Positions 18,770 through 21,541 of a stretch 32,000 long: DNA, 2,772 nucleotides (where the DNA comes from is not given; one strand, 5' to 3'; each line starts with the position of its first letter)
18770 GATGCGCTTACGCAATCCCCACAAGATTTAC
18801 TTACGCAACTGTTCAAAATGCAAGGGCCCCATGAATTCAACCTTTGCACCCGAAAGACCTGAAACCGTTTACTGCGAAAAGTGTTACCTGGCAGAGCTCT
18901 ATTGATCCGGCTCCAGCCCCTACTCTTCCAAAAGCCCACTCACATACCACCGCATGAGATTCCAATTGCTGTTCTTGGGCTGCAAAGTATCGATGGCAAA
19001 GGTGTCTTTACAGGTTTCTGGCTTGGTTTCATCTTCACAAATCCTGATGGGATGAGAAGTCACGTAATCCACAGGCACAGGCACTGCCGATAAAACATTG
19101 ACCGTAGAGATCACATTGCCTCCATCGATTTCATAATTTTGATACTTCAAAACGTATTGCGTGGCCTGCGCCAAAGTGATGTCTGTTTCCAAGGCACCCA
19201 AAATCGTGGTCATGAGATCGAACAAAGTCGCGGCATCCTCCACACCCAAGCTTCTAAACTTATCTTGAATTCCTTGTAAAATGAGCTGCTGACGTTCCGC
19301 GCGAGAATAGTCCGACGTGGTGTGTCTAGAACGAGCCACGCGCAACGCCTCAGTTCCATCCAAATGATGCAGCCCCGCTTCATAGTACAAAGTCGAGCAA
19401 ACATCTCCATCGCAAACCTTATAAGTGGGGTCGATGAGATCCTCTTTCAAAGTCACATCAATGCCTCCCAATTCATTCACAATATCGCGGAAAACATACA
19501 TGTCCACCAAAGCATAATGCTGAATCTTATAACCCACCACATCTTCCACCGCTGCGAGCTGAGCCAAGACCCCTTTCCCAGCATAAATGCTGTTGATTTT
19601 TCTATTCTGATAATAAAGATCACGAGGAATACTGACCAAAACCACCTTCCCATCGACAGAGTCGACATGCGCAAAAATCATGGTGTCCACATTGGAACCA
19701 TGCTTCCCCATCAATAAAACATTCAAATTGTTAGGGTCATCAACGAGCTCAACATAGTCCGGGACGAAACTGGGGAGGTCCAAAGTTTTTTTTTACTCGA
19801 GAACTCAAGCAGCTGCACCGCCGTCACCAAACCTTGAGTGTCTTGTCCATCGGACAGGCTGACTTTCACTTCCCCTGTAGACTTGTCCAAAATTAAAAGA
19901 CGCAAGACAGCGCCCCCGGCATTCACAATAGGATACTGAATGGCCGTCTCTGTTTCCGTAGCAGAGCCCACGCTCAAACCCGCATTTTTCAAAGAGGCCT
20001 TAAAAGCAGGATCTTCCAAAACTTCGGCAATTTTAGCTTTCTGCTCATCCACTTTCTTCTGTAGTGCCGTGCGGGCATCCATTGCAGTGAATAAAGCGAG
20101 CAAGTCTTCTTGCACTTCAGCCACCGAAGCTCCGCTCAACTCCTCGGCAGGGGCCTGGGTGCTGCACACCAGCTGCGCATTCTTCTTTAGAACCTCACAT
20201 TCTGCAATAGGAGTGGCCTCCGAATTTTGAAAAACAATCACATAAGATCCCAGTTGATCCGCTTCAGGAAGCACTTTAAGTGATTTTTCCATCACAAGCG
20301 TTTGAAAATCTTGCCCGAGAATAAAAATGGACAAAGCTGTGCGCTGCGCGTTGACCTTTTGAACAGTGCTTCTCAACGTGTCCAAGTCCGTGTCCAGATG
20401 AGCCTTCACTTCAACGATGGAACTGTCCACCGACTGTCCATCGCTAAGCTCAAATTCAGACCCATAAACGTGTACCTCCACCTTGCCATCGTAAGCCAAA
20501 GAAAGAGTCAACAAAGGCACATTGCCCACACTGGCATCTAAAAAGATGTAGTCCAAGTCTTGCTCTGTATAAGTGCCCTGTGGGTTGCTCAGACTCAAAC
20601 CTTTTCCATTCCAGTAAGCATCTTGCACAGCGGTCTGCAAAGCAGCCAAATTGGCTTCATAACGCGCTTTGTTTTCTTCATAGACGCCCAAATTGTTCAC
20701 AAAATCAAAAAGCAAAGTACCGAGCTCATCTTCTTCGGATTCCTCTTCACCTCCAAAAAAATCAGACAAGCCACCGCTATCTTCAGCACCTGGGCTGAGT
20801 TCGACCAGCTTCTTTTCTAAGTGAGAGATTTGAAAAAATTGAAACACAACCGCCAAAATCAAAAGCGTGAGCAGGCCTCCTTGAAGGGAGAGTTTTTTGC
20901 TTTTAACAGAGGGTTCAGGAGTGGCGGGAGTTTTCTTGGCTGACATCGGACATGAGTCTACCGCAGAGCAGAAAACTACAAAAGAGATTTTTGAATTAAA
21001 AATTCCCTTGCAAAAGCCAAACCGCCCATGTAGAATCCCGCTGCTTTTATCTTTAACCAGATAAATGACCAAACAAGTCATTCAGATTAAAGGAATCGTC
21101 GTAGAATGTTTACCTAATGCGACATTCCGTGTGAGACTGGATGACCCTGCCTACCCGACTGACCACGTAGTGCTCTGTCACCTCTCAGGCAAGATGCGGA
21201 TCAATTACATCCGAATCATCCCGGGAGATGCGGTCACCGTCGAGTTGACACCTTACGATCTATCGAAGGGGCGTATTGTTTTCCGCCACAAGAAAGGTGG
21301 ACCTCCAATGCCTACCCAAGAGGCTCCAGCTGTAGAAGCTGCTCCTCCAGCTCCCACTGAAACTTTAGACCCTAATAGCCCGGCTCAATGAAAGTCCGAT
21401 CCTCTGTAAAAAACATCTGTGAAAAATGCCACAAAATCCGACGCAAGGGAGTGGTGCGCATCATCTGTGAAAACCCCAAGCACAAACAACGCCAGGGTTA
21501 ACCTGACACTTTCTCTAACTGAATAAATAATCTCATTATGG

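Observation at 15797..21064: A 5.3-kb accessory island splits the spc and alpha ribosomal operons between map and infA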

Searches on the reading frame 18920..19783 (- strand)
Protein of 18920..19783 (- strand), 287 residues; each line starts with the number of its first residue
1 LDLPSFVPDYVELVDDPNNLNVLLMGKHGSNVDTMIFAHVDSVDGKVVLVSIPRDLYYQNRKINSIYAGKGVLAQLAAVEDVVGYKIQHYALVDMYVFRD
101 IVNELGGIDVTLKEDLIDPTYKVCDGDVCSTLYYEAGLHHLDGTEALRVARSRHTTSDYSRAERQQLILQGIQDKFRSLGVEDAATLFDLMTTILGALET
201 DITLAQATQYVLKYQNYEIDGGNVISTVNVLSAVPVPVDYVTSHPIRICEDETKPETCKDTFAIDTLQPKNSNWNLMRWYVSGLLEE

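Call 3: search_protein_families(library=pfam, proteins=[window:18920-19783:-], max_evalue=0.01)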
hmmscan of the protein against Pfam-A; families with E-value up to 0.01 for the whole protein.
window:18920-19783:- (287 aa): 1 family
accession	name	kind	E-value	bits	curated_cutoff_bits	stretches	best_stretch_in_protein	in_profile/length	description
PF03816.19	LytR_cpsA_psr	-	2e-32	112.9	24.6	1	32-176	2-148/150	LytR_cpsA_psr family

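Call 4: search_protein_families(library=ncbifam, proteins=[window:18920-19783:-], max_evalue=0.01)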
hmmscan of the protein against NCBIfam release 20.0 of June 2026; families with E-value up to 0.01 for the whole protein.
window:18920-19783:- (287 aa): 4 families
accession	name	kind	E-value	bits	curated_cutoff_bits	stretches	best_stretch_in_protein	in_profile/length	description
TIGR00350.1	lytR_cpsA_psr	domain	4.9e-30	104.8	62.3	1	31-175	2-149/152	LCP family glycopolymer transferase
NF006897.1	PRK09379.1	equivalog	2.6e-19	69.6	441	1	20-216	60-256/298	polyisoprenyl-teichoic acid--peptidoglycan teichoic acid transferase TagU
NF047591.1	ligase_LytR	equivalog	9.7e-15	54.7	450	1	30-215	78-273/336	glycopolymer--peptidoglycan transferase LytR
NF051849.1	LCP_trans_Cps2A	equivalog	2.1e-08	33.8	650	1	32-211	241-418/477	LCP family glycopolymer transferase CpsA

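Call 54: search_protein_families(library=padloc, proteins=[window:18920-19783:-], max_evalue=0.01)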
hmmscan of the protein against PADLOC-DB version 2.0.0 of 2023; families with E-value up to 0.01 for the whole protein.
window:18920-19783:- (287 aa): 0 families

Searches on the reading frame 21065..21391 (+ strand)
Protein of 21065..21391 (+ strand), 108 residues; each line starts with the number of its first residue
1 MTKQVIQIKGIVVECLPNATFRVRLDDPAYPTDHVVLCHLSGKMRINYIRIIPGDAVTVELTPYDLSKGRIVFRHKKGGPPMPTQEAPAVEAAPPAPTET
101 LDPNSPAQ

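Call 3: search_protein_families(library=pfam, proteins=[window:21065-21391:+], max_evalue=0.01)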
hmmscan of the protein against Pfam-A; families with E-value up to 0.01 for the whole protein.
window:21065-21391:+ (108 aa): 2 families
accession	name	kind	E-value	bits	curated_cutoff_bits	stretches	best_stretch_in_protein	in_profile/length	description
PF01176.25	eIF-1a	-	9.4e-24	83.3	30.2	1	6-74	1-64/64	Translation initiation factor 1A / IF-1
PF18614.7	RNase_II_C_S1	-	0.00096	19.4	26.6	0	53-74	36-57/59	RNase II-type exonuclease C-terminal S1 domain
